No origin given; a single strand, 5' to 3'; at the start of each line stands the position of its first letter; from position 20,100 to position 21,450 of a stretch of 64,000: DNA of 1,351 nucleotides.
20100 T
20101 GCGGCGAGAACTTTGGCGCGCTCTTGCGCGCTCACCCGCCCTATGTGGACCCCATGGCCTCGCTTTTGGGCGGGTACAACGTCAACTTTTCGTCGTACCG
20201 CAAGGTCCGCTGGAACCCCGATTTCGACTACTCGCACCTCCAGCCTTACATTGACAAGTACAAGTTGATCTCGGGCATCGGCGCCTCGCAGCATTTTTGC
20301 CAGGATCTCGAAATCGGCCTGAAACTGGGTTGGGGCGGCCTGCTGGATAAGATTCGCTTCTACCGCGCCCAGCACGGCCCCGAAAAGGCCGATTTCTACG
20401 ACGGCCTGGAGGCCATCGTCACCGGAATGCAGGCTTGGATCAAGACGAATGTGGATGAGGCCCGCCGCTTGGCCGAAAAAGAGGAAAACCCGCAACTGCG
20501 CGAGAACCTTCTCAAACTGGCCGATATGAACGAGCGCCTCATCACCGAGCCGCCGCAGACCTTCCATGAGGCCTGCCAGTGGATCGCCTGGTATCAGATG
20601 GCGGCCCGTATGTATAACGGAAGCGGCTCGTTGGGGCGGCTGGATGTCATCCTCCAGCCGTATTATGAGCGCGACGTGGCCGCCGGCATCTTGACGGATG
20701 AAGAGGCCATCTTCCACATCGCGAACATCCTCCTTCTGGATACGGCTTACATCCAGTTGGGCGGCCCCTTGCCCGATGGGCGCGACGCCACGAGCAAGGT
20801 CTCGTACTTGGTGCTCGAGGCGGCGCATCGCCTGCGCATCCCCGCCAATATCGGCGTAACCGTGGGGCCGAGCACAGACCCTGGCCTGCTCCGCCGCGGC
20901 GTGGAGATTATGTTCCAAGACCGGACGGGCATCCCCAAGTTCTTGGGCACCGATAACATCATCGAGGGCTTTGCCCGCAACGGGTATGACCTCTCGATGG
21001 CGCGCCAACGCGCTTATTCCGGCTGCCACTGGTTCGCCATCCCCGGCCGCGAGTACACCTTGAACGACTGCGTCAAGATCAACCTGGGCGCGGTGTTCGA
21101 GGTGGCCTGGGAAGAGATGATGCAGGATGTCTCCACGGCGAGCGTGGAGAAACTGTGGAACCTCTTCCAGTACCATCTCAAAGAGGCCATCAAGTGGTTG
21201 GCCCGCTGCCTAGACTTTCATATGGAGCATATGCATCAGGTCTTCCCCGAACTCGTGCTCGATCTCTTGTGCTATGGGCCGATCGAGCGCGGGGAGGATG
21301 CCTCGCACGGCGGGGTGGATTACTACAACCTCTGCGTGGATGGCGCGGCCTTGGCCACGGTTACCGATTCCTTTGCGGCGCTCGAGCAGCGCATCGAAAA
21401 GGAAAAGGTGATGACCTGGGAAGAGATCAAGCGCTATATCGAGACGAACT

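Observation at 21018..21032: GRE catalytic loop reads SGCHW instead of the usual GCVE or CCVS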

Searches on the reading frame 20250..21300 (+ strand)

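Call 54: search_solved_structures(query=window:20250-21300:+, max_evalue=0.01, show_alignments=5)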
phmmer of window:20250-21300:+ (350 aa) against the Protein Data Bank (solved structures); distinct sequences matched with E-value up to 0.01: 35.
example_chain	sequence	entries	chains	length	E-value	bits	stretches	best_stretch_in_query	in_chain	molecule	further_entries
6lon_B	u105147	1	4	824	6.3e-24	88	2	45-154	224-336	PFL2/glycerol dehydratase family glycyl radical enzyme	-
9f3w_A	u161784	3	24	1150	3.6e-23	85.6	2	57-155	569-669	Choline trimethylamine-lyase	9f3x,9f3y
8yjo_A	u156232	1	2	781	1.6e-22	83.4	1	24-289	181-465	Probable dehydratase PflD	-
7kq3_A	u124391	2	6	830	2.6e-20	76.2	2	12-157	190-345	Isethionate sulfite-lyase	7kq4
5ymr_B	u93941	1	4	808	4.8e-19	72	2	44-155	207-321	Formate acetyltransferase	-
8iof_A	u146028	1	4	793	1.3e-18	70.5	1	47-154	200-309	Benzylsuccinate synthase alpha subunit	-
2f3o_A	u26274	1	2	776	4.5e-17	65.5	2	45-162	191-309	pyruvate formate-lyase 2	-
5i2a_A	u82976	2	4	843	4.6e-17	65.5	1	17-299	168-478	Diol-dehydratase | Diol dehydratase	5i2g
6vxc_A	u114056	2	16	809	5.4e-17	65.2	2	60-152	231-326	Trans-4-hydroxy-L-proline dehydratase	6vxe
7e7l_A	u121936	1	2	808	8.7e-17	64.5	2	169-285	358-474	Hydroxyphenylacetic acid decarboxylase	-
8id0_A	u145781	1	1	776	2.3e-15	59.9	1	83-317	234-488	formate C-acetyltransferase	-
9rco_A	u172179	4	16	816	1.2e-14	57.5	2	169-286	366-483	Glycyl radical protein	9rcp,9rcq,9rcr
1r8w_A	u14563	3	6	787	1.4e-14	57.3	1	169-286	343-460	glycerol dehydratase | B12-independent glycerol dehydratase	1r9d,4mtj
2y8n_A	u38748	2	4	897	1.1e-13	54.3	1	43-155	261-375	4-HYDROXYPHENYLACETATE DECARBOXYLASE LARGE SUBUNIT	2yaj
8id1_A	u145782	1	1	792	1.6e-13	53.8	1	45-153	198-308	Formate C-acetyltransferase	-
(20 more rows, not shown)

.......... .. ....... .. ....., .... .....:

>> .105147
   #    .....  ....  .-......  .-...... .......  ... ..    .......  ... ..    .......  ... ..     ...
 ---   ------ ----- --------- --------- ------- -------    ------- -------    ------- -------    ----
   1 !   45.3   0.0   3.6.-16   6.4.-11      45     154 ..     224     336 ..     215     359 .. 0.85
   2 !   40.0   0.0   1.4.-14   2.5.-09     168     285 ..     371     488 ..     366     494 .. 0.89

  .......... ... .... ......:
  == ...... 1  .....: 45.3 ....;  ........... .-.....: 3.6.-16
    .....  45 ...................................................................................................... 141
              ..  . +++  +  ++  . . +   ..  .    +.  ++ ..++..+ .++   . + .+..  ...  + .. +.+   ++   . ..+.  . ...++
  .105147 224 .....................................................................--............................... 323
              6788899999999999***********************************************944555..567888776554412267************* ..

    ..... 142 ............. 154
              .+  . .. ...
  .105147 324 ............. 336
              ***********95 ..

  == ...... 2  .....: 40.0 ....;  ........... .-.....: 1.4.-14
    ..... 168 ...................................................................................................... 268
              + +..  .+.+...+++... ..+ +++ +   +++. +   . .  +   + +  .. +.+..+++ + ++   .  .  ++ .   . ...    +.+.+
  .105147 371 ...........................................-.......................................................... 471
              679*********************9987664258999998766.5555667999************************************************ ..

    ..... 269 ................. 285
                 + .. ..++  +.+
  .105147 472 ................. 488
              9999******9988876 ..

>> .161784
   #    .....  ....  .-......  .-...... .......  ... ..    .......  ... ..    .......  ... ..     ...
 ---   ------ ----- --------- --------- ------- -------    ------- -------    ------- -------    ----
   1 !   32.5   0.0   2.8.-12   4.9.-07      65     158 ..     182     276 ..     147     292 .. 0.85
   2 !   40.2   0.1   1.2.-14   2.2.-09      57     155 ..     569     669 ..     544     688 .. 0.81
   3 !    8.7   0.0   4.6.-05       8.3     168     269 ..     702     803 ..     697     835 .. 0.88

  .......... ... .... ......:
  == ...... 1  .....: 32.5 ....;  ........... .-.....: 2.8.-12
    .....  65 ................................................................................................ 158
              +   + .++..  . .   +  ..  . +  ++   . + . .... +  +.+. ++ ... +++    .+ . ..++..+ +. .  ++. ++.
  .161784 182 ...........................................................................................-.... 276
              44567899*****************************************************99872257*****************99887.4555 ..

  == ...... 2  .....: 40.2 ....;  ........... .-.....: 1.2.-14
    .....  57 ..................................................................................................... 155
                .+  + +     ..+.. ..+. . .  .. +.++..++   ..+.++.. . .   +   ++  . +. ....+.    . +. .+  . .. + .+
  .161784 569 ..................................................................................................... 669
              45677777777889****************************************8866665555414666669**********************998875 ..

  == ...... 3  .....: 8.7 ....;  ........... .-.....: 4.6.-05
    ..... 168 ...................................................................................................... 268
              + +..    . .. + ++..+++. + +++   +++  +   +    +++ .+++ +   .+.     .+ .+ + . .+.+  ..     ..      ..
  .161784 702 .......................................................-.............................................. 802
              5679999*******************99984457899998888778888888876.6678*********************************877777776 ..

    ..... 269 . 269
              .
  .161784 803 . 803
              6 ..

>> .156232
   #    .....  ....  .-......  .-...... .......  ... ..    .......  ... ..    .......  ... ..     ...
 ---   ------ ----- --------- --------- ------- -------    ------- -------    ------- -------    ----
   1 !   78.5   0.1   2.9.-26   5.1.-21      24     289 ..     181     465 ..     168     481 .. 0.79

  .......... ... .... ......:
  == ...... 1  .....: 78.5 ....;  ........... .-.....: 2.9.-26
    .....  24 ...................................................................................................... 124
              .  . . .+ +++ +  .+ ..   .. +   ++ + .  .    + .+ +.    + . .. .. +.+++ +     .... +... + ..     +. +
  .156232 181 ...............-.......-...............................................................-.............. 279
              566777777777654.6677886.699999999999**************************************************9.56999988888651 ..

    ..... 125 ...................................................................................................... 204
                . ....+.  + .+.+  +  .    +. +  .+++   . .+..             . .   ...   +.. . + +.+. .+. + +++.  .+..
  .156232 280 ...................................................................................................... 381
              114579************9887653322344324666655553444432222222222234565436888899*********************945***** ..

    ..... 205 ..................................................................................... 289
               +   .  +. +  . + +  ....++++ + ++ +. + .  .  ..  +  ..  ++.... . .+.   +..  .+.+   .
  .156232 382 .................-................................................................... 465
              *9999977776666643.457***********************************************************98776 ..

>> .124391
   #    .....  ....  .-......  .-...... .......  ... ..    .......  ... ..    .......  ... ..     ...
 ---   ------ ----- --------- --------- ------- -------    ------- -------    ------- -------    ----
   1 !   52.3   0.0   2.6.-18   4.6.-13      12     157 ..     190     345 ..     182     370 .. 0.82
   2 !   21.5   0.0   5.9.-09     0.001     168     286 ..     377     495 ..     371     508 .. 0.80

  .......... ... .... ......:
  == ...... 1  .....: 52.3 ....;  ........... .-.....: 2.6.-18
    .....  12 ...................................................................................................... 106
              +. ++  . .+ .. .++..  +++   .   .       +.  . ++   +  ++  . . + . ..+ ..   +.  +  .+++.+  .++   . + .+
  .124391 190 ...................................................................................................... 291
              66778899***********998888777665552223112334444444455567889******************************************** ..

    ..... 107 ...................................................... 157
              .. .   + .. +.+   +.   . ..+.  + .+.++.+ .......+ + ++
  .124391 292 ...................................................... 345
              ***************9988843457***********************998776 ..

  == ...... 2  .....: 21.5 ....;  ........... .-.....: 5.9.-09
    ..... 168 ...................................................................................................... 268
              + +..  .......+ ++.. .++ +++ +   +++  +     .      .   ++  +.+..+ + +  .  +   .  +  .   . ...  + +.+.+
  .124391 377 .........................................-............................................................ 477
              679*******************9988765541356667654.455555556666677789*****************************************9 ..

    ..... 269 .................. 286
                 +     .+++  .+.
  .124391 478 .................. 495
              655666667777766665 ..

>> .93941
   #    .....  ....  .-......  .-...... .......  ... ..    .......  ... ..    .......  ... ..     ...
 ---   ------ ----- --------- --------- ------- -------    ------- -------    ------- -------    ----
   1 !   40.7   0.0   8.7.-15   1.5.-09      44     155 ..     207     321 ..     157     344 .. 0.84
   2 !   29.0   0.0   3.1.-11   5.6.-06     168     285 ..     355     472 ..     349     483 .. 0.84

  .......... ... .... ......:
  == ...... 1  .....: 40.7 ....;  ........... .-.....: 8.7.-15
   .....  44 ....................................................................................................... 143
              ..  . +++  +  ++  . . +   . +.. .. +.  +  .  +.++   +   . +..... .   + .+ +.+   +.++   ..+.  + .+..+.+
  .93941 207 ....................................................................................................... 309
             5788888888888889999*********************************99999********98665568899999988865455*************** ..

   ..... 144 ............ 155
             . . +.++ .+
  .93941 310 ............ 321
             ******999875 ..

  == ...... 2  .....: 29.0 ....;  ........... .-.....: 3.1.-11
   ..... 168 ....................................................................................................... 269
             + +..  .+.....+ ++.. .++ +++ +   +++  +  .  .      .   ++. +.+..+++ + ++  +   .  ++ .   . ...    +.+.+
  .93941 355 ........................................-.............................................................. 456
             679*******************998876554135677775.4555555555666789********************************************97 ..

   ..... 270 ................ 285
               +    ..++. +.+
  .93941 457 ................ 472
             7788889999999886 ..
